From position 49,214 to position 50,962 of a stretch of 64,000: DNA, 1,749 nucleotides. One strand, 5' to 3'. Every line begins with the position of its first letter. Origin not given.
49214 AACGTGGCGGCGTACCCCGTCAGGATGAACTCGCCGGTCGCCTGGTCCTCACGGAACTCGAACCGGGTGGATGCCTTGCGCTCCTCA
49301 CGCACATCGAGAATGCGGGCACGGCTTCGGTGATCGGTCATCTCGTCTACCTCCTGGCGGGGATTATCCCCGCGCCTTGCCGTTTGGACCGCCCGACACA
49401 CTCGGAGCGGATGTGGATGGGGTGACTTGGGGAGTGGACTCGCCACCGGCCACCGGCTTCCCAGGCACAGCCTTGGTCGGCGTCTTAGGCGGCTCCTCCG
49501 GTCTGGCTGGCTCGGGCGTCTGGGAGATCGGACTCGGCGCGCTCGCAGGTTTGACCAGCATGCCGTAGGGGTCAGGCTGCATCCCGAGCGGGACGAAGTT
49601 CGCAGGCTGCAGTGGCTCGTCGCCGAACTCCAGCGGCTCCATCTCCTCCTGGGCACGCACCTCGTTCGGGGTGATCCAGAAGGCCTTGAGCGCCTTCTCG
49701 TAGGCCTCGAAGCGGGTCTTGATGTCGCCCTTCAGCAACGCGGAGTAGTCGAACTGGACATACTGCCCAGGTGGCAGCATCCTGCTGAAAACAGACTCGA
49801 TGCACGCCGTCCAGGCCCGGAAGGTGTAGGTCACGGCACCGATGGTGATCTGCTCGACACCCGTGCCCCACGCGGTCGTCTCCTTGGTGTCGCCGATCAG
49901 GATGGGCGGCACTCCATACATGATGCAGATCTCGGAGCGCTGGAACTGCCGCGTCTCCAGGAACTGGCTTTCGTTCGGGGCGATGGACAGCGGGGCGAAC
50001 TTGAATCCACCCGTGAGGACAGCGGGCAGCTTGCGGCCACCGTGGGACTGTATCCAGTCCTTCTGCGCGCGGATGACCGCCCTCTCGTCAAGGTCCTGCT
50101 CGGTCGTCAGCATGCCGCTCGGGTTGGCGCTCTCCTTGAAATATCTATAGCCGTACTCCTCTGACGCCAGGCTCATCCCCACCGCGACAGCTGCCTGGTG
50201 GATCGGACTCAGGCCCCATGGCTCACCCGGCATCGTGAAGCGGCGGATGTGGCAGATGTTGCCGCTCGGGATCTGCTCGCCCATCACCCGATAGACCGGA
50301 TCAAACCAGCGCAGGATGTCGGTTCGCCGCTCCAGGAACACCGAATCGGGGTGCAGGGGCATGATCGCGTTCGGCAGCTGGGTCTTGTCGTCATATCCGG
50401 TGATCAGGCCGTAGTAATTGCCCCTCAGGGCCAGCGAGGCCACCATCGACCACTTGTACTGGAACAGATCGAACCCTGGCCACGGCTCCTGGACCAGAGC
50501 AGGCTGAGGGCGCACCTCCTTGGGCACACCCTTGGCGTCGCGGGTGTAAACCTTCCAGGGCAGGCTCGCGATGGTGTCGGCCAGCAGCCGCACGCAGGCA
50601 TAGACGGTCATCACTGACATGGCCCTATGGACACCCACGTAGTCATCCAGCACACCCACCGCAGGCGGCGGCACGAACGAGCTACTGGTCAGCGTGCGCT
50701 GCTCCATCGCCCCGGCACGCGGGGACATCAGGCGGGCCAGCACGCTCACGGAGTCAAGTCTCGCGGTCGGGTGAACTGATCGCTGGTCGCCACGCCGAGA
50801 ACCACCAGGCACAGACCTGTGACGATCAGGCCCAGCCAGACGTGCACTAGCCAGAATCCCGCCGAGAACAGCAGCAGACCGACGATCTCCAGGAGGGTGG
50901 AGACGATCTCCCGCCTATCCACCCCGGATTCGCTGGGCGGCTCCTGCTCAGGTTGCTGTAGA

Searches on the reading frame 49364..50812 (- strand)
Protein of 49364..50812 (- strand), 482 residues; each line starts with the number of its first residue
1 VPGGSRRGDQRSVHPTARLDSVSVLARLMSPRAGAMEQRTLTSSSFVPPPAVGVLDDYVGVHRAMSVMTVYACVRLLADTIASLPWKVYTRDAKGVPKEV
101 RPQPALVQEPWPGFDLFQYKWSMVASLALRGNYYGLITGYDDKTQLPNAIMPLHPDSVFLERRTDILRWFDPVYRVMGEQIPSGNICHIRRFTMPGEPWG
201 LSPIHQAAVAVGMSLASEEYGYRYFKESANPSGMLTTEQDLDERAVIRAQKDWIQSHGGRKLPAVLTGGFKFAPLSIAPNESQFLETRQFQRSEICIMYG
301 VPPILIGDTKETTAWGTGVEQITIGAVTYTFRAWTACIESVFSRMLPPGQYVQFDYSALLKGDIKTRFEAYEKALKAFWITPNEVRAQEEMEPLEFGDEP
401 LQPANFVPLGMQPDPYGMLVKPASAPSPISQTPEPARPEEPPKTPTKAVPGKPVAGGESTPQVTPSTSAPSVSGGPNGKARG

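Call 10: search_dna_similar(query=window:49364-50812:-, collection=phages, mode=protein, max_rows=15)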
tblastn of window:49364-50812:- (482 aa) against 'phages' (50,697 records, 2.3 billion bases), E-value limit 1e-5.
Records with a match: 1902; places in all: 1906; records where one place covers at least 80% of the query: 457.
Best place of each record, by identity: <60% 1902.
By first word of the organism name: Mycobacterium 289; Vibrio 208; Microbacterium 196; Staphylococcus 162; Paenibacillus 105; Streptococcus 99; Bacillus 63; Ralstonia 62; Escherichia 60; Arthrobacter 59; and 97 more.
By host as written in the record: - 301; Mycobacterium smegmatis mc2 155 207; Microbacterium foliorum NRRL B-24224 118; Microbacterium foliorum NRRL B-24224 SEA 58; Ralstonia solanacearum 49; Staphylococcus aureus 47; Escherichia coli 45; Paenibacillus larvae 42; and 473 more.
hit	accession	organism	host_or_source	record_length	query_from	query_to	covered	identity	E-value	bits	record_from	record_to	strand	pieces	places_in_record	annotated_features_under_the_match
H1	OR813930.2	Mycobacterium phage WXIN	Mycolicibacterium septicum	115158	21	415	82%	49.0%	3e-119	390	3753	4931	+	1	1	portal protein | hypothetical protein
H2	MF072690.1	Mycobacterium phage Porcelain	Mycobacterium smegmatis mc2 155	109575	21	410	81%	47.8%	1e-113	374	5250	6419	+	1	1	portal protein | membrane protein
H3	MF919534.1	Mycobacterium phage Superphikiman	Mycobacterium smegmatis mc2 155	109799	21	410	81%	47.8%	1e-113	374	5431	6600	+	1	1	portal protein | membrane protein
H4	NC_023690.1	Mycobacterium phage Courthouse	Mycobacterium smegmatis mc2 155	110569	21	410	81%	47.8%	1e-113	374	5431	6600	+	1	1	12: portal protein | 11: membrane protein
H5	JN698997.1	Mycobacterium phage Courthouse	Mycobacterium smegmatis mc2 155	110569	21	410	81%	47.8%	1e-113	374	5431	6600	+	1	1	12: portal protein | 11: membrane protein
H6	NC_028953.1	Mycobacterium phage MiaZeal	Mycobacterium smegmatis mc2 155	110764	21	410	81%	47.8%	1e-113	374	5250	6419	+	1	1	12: portal protein | 11: membrane protein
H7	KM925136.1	Mycobacterium phage MiaZeal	Mycobacterium smegmatis mc2 155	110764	21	410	81%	47.8%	1e-113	374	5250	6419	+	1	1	12: portal protein | 11: membrane protein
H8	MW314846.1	Mycobacterium phage KashFlow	Mycobacterium smegmatis mc#155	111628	21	410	81%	47.8%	1e-113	374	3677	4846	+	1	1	6: portal protein | 5: membrane protein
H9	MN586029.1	Mycobacterium phage Hannaconda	Mycobacterium smegmatis mc#155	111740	21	410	81%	47.8%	1e-113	374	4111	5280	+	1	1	9: portal protein | 8: membrane protein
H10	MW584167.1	Mycobacterium phage prophiGD43A-5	Mycobacterium abscessus GD43A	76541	21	417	82%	46.6%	3e-101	338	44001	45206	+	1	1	82: portal protein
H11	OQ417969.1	Mycobacterium phage prophiT37-1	Mycobacterium abscessus T37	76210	21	417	82%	46.6%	3e-101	338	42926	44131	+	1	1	75: portal protein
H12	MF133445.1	Mycobacterium phage Lucky2013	Mycobacterium smegmatis mc2 155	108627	12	413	83%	45.8%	2e-108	358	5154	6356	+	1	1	12: portal protein | 11: membrane protein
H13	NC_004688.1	Mycobacterium phage Omega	Mycobacterium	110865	12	432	87%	43.5%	1e-102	342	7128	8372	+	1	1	portal protein | gp12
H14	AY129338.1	Mycobacterium phage Omega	Mycobacterium sp.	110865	12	432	87%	43.5%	1e-102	342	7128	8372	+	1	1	13: hypothetical protein | 12: membrane protein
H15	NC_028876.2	Mycobacterium phage Ariel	Mycobacterium smegmatis mc2 155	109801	12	413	83%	45.3%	4e-107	355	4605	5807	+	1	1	11: portal protein | 10: membrane protein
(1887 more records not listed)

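Call 27: find_homologous_proteins(query=window:49364-50812:-, max_evalue=1e-60)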
Query window:49364-50812:- (482 aa): 301 proteins with E <= 1e-60 among 8000 candidates; the best 120 are listed.
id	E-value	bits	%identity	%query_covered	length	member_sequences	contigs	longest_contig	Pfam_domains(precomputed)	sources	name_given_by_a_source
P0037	0.0e+0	1061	100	96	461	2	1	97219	PF04860.18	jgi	jgi:HK97 family phage portal protein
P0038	1.1e-259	880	84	96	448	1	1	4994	PF04860.18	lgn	-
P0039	3.5e-238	809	78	96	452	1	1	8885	PF04860.18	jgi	jgi:HK97 family phage portal protein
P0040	1.6e-220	751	71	96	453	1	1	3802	PF04860.18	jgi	jgi:HK97 family phage portal protein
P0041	4.0e-219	747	72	96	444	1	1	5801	PF04860.18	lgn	-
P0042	1.3e-218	745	72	96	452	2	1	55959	PF04860.18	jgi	jgi:HK97 family phage portal protein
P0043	4.6e-210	717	70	96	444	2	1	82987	PF04860.18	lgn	-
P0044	1.1e-191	656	71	81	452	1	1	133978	PF04860.18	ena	-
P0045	1.1e-190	653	71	81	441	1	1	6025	PF04860.18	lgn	-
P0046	2.9e-190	651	70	81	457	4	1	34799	PF04860.18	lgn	-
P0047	1.1e-189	649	69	81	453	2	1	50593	PF04860.18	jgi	jgi:HK97 family phage portal protein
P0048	1.6e-189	649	66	91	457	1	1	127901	PF04860.18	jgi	jgi:HK97 family phage portal protein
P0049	2.6e-189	648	66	89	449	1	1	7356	PF04860.18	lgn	-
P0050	2.1e-188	645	72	78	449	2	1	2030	PF04860.18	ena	-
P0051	2.9e-188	645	67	81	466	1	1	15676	PF04860.18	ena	-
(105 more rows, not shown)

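Call 28: find_encoding_contigs(protein=P0039, flank=10000, max_places=2)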
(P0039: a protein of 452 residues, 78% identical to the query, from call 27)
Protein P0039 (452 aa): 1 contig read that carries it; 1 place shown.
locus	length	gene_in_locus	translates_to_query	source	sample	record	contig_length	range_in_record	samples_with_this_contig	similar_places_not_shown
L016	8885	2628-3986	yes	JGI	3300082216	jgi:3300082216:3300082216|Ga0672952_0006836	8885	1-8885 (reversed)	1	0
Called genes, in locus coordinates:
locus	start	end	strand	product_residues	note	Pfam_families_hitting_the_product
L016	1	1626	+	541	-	?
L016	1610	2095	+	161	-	-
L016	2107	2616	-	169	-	-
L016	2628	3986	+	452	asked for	PF04860:Phage_portal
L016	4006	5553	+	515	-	PF04586:Peptidase_S78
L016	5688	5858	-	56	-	-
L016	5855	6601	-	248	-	-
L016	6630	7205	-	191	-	PF01227:GTP_cyclohydroI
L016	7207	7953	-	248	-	PF13353:Fer4_12 (weak), PF04055:Radical_SAM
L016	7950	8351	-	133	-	PF01242:PTPS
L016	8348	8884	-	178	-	?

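Call 29: find_encoding_contigs(protein=P0038, flank=10000, max_places=2)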
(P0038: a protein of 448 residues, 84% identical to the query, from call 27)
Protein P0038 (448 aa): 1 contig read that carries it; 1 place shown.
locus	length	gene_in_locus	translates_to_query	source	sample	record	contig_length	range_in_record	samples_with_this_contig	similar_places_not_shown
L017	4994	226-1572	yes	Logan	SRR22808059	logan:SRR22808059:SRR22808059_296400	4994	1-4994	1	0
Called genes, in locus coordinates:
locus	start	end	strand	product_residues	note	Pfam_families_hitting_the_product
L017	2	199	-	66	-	?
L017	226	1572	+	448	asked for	PF04860:Phage_portal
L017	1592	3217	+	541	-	PF04586:Peptidase_S78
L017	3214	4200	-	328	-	-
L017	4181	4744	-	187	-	PF02195:ParB_N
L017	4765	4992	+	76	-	?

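Call 30: find_encoding_contigs(protein=P0042, flank=10000, max_places=2)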
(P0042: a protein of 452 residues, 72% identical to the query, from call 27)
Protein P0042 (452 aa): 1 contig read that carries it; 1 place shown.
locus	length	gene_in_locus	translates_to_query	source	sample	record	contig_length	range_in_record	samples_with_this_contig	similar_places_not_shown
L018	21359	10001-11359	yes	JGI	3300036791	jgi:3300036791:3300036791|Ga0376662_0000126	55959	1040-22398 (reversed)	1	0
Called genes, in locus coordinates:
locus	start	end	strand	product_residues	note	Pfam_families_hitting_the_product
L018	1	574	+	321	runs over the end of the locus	PF01145:Band_7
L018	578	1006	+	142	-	-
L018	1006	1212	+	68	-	-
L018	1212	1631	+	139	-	-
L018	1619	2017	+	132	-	-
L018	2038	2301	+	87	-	-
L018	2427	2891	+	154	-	PF26802:DUF8270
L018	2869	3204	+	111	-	-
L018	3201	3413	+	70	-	-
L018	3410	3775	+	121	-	PF02467:Whib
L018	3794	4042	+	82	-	-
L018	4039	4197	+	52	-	-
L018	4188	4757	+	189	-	-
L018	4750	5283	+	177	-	PF13489:Methyltransf_23 (weak), PF08241:Methyltransf_11 (faint)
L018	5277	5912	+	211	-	PF00535:Glycos_transf_2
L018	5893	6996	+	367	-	-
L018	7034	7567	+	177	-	-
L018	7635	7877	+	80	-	-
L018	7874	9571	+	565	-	-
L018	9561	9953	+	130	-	-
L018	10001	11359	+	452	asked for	PF04860:Phage_portal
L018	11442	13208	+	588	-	PF04586:Peptidase_S78, PF20223:DUF6582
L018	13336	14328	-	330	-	-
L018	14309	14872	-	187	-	PF02195:ParB_N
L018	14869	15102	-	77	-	PF24729:Acb2_Tad1_hairpin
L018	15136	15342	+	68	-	-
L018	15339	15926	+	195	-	PF01464:SLT (weak)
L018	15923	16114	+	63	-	-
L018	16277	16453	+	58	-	-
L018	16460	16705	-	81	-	-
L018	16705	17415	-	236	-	-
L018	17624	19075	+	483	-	PF05065:Phage_capsid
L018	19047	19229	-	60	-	-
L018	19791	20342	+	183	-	-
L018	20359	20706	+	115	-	-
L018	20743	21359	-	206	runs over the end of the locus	-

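Call 31: find_encoding_contigs(protein=P0043, flank=10000, max_places=2)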
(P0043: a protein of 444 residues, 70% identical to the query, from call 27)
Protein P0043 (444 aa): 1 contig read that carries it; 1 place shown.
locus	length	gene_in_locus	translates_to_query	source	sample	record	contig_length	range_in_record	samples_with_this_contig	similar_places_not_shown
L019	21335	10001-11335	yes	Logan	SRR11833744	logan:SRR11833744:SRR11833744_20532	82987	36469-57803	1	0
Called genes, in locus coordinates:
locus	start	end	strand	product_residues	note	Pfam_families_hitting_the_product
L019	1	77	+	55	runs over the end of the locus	-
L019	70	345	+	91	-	-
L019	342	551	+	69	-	-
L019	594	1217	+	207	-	-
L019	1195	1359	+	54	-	-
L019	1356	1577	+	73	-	-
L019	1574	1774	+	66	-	-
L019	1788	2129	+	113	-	-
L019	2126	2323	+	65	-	-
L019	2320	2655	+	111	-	-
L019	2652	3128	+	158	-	PF07799:DUF1643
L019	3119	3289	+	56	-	-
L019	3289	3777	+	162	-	PF26802:DUF8270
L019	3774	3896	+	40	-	-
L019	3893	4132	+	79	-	-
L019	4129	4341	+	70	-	-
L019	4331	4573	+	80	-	-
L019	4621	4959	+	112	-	-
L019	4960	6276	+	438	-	PF13489:Methyltransf_23, PF13649:Methyltransf_25 (weak)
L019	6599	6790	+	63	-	-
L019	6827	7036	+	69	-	-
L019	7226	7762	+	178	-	-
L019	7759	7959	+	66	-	-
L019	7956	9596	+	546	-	-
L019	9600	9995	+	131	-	-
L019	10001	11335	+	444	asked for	PF04860:Phage_portal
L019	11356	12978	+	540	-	PF04586:Peptidase_S78, PF20223:DUF6582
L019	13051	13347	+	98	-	-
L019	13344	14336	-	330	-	-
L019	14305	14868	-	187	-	PF02195:ParB_N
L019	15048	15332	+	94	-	-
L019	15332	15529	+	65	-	-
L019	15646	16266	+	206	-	-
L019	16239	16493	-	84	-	-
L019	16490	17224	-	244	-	-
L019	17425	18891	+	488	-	PF05065:Phage_capsid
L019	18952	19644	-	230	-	-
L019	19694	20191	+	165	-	PF12949:HeH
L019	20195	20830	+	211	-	-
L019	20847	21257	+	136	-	-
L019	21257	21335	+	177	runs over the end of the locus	-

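Call 40: find_related_loci(query=P0037, collection=viral_contigs, flank=10000)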
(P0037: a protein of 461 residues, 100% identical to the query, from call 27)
Query P0037 (461 aa) in viral_contigs; peptide patterns used: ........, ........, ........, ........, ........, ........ (x = any residue, [..] = any of these).
67 stretches matched a pattern; 67 encode a relative of the query (tblastn E <= 1e-3); 67 distinct loci.
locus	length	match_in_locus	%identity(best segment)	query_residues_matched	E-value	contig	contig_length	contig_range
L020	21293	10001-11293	74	1-440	0e+0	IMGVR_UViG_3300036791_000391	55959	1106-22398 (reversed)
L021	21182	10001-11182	72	1-389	0e+0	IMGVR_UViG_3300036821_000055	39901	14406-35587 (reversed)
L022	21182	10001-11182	69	1-389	0e+0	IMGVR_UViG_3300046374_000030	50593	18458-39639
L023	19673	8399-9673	64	1-437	0e+0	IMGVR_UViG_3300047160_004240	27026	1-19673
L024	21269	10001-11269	63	1-442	0e+0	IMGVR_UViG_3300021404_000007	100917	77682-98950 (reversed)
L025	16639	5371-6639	63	1-442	0e+0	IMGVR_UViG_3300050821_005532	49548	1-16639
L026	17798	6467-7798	61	1-458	0e+0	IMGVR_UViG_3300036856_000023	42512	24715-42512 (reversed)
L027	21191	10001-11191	71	1-389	0e+0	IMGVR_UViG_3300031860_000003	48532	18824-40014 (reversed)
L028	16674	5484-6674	71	1-389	0e+0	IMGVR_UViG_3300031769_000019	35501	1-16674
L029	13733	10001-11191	71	1-389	0e+0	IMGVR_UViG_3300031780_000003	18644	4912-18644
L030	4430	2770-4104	62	1-450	0e+0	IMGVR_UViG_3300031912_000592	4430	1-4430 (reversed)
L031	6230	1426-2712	66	1-438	0e+0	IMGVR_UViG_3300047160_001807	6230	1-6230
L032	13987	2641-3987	63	1-460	0e+0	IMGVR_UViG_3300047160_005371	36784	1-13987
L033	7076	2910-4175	63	1-441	0e+0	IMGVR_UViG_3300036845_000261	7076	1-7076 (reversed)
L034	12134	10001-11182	68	1-389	0e+0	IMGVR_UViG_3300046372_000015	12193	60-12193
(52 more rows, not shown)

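Call 53: find_encoding_contigs(protein=P0037, flank=10000, max_places=2)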
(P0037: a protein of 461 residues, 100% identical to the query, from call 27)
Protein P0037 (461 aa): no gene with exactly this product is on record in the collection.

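Call 86: search_protein_families(library=phrogs, proteins=[L019:15646-16266:+], max_evalue=0.001)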
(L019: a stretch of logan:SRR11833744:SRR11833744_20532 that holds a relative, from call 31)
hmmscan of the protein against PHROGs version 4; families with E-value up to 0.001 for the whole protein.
L019:15646-16266:+ (206 aa): 0 families
